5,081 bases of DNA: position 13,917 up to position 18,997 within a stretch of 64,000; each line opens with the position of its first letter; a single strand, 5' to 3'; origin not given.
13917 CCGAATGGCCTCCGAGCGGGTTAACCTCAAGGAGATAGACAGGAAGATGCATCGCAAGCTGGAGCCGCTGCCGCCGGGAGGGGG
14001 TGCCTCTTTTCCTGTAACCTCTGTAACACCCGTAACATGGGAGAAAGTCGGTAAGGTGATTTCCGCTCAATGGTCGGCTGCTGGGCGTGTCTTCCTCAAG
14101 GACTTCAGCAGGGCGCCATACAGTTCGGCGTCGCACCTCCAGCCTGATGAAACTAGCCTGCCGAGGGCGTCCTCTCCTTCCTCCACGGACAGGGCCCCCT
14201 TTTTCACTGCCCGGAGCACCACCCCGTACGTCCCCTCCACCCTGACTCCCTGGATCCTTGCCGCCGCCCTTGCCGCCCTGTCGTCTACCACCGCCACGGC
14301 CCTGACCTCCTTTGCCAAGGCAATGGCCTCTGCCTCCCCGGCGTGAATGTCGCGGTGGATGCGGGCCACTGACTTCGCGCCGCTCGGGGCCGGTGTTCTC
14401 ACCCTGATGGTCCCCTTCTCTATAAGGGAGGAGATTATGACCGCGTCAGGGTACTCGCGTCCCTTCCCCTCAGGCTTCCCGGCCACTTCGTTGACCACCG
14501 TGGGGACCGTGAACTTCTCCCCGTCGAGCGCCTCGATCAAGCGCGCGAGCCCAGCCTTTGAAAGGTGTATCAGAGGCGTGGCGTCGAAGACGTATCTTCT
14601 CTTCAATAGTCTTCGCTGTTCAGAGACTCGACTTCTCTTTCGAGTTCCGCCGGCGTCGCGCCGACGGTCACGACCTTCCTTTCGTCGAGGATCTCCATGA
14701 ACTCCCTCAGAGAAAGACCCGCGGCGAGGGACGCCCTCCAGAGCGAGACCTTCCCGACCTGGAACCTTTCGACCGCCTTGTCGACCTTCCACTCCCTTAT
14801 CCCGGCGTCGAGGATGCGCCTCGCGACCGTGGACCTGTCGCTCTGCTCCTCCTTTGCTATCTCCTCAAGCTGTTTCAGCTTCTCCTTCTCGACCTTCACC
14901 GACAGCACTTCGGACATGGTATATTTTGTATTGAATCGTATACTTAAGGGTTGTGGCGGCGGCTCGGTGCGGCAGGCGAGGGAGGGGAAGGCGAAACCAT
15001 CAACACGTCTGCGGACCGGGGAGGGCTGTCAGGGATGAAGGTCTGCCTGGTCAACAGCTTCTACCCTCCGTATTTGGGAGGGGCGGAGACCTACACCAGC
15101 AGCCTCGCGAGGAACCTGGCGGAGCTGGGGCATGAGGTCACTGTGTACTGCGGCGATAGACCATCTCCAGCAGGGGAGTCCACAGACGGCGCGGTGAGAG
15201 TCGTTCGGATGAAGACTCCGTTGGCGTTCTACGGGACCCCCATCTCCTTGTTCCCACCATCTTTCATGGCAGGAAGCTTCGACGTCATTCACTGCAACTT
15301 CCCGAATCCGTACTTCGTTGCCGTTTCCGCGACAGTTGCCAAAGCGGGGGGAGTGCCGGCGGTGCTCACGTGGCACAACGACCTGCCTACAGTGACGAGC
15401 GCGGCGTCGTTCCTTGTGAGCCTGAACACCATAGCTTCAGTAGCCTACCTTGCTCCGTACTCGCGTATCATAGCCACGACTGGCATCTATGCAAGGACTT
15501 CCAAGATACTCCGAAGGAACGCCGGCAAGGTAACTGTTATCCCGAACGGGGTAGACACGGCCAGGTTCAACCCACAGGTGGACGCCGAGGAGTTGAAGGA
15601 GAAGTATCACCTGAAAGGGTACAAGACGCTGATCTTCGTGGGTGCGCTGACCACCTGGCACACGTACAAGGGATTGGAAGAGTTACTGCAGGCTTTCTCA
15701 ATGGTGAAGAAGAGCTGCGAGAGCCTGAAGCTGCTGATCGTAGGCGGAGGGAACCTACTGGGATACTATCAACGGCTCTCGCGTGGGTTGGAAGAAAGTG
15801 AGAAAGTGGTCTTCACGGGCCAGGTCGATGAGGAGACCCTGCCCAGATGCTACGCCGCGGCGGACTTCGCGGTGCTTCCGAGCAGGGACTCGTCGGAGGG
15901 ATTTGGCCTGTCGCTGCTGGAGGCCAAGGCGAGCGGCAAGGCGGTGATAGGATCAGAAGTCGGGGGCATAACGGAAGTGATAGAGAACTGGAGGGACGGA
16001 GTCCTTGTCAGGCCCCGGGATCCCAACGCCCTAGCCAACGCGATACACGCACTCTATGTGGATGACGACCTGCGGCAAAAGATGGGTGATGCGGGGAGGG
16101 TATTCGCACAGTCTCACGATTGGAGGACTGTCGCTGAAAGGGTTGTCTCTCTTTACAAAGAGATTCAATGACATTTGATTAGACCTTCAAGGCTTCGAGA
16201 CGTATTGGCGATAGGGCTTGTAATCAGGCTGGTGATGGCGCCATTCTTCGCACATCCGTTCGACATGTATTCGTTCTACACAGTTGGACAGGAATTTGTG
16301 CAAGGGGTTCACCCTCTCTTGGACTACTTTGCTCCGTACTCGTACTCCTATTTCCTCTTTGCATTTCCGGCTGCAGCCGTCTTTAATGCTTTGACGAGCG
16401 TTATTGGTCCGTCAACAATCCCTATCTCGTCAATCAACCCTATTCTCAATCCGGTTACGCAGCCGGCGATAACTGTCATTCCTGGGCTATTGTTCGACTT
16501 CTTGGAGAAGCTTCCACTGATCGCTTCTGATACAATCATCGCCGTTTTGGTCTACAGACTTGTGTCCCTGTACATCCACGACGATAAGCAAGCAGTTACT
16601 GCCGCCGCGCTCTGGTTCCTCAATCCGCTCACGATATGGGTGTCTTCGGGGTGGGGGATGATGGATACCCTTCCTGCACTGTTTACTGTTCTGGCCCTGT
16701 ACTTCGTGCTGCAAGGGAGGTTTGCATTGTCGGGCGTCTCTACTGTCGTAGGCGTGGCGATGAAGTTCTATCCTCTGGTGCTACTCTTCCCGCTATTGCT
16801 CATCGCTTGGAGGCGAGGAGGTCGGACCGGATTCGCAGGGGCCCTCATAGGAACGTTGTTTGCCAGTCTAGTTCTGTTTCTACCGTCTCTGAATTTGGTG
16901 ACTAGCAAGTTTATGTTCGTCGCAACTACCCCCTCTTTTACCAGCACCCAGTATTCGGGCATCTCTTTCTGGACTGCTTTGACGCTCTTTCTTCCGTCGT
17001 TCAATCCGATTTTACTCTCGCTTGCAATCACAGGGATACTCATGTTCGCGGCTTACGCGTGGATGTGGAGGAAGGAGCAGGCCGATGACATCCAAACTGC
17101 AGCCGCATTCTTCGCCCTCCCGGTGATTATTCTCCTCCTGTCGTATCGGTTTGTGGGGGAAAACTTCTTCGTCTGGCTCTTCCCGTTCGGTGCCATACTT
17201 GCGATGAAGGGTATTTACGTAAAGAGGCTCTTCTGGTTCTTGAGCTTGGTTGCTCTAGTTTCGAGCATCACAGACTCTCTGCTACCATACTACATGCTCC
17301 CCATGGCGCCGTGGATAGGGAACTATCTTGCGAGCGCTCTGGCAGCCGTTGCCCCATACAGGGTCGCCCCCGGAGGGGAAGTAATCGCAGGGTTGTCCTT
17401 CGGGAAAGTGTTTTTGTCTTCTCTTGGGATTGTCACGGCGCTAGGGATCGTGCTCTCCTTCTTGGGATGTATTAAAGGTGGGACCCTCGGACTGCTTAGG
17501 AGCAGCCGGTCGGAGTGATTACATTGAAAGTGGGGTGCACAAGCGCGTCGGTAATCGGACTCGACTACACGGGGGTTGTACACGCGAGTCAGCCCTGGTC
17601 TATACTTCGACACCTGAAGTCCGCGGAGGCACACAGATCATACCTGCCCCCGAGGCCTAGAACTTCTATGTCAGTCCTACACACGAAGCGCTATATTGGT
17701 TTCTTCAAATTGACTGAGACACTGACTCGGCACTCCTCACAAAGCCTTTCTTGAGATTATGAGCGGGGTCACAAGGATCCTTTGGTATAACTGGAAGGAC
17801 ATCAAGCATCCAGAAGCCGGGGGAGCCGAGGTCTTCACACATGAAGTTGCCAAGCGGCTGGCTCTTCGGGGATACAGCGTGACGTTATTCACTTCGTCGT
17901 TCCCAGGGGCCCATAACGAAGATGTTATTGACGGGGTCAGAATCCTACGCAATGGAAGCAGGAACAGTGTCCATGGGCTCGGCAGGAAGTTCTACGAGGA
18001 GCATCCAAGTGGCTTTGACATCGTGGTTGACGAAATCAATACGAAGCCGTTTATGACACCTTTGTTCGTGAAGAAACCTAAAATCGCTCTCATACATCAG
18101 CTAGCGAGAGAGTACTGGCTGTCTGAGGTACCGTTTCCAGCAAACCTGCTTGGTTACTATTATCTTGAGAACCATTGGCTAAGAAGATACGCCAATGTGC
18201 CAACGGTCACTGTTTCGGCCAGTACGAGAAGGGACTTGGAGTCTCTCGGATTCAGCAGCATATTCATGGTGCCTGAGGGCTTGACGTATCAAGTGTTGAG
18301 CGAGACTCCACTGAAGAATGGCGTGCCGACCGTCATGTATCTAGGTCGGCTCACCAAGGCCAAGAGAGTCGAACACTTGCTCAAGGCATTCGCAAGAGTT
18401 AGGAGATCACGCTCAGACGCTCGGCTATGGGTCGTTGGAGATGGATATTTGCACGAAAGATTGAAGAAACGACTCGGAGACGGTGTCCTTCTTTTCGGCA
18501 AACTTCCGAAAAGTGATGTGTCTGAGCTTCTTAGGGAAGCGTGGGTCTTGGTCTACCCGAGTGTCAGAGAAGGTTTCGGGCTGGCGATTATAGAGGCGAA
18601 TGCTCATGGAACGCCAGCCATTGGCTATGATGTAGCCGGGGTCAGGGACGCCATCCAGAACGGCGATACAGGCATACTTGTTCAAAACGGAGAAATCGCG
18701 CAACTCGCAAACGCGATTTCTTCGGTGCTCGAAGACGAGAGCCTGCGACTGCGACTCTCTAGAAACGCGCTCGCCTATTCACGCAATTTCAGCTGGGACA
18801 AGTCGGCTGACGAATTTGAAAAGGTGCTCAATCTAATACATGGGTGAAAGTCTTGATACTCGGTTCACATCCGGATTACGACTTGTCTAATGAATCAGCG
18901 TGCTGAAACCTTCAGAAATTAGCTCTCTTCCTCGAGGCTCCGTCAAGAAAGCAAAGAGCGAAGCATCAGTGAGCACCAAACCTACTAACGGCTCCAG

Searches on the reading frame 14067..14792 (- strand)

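Call 26: search_protein_families(library=pfam, proteins=[window:14067-14792:-], max_evalue=0.001)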
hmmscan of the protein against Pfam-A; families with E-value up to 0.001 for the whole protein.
window:14067-14792:- (241 aa): 2 families
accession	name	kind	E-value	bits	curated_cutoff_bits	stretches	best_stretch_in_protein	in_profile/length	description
PF11848.13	DUF3368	-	3e-05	24.3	27.3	1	187-230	3-44/46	Domain of unknown function (DUF3368)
PF20698.3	PIN-TPR-GreABC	-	0.00027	21.6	27.8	0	129-179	88-137/138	PIN domain associated with the TPR-GreAB-C-PIN system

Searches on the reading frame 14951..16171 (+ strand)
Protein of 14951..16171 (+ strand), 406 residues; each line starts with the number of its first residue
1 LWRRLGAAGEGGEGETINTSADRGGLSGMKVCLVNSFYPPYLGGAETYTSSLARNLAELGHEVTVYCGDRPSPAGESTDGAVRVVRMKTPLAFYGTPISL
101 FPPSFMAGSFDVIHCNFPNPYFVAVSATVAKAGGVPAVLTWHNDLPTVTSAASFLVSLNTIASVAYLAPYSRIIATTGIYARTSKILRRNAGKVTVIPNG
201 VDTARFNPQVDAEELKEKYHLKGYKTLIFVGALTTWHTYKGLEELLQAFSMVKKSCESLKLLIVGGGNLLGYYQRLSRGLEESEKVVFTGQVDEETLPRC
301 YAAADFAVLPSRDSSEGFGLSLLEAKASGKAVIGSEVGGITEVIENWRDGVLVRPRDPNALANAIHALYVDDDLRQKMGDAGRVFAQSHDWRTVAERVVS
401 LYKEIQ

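Call 26: search_protein_families(library=pfam, proteins=[window:14951-16171:+], max_evalue=0.001)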
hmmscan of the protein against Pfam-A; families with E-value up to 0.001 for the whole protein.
window:14951-16171:+ (406 aa): 7 families
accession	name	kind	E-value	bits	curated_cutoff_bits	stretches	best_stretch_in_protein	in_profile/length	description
PF00534.26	Glycos_transf_1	-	6.2e-38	130.5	26.4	1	213-383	3-170/172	Glycosyl transferases group 1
PF13692.12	Glyco_trans_1_4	-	8.2e-36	123.8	27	1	225-369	2-140/142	Glycosyl transferases group 1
PF13439.12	Glyco_transf_4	-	1.2e-23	84.4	28.5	1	43-205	2-170/170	Glycosyltransferase Family 4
PF13579.12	Glyco_trans_4_4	-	3.3e-18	67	29.7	1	43-200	1-158/158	Glycosyl transferase 4-like domain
PF20706.3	GT4-conflict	-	1.2e-08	34.8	26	1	197-351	168-327/385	Family 4 Glycosyltransferase in conflict systems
PF13524.12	Glyco_trans_1_2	-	4.1e-08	33.7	25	1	259-398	15-142/144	Glycosyl transferase-like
PF13477.12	Glyco_trans_4_2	-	4.1e-05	24.2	23.4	1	45-142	9-107/139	Glycosyl transferase 4-like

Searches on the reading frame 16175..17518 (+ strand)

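Call 26: search_protein_families(library=pfam, proteins=[window:16175-17518:+], max_evalue=0.001)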
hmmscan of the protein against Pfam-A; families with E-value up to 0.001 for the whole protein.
window:16175-17518:+ (447 aa): 2 families
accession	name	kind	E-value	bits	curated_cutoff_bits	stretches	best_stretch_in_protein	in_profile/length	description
PF06728.19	PIG-U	-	1.5e-06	28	24.5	1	108-252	78-241/378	GPI transamidase subunit PIG-U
PF09594.16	GT87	-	1.7e-05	25.2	25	1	121-322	33-235/237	Glycosyltransferase family 87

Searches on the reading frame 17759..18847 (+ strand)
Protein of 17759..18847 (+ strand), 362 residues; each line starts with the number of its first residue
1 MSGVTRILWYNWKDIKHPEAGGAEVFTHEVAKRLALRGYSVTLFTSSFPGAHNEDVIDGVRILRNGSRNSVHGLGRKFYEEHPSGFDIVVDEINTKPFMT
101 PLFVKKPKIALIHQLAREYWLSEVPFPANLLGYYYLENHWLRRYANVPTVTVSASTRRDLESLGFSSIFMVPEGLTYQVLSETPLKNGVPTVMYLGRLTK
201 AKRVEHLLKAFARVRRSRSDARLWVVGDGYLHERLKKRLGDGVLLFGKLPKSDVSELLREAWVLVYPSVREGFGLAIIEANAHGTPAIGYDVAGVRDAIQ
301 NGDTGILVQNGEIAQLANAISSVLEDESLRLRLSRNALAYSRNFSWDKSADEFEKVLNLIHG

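Call 26: search_protein_families(library=pfam, proteins=[window:17759-18847:+], max_evalue=0.001)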
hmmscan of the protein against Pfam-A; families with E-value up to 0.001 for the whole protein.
window:17759-18847:+ (362 aa): 6 families
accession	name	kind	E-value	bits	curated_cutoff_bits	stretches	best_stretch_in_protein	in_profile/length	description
PF00534.26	Glycos_transf_1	-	2.8e-38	131.6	26.4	1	184-337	10-169/172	Glycosyl transferases group 1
PF13692.12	Glyco_trans_1_4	-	1e-33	117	27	1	190-326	2-142/142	Glycosyl transferases group 1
PF20706.3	GT4-conflict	-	2.1e-13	50.5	26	1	170-351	176-383/385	Family 4 Glycosyltransferase in conflict systems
PF13439.12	Glyco_transf_4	-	9.1e-10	39.3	28.5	1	21-174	2-165/170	Glycosyltransferase Family 4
PF13579.12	Glyco_trans_4_4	-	0.00013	22.8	29.7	1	21-166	1-148/158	Glycosyl transferase 4-like domain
PF13524.12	Glyco_trans_1_2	-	0.0008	19.8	25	0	216-353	10-142/144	Glycosyl transferase-like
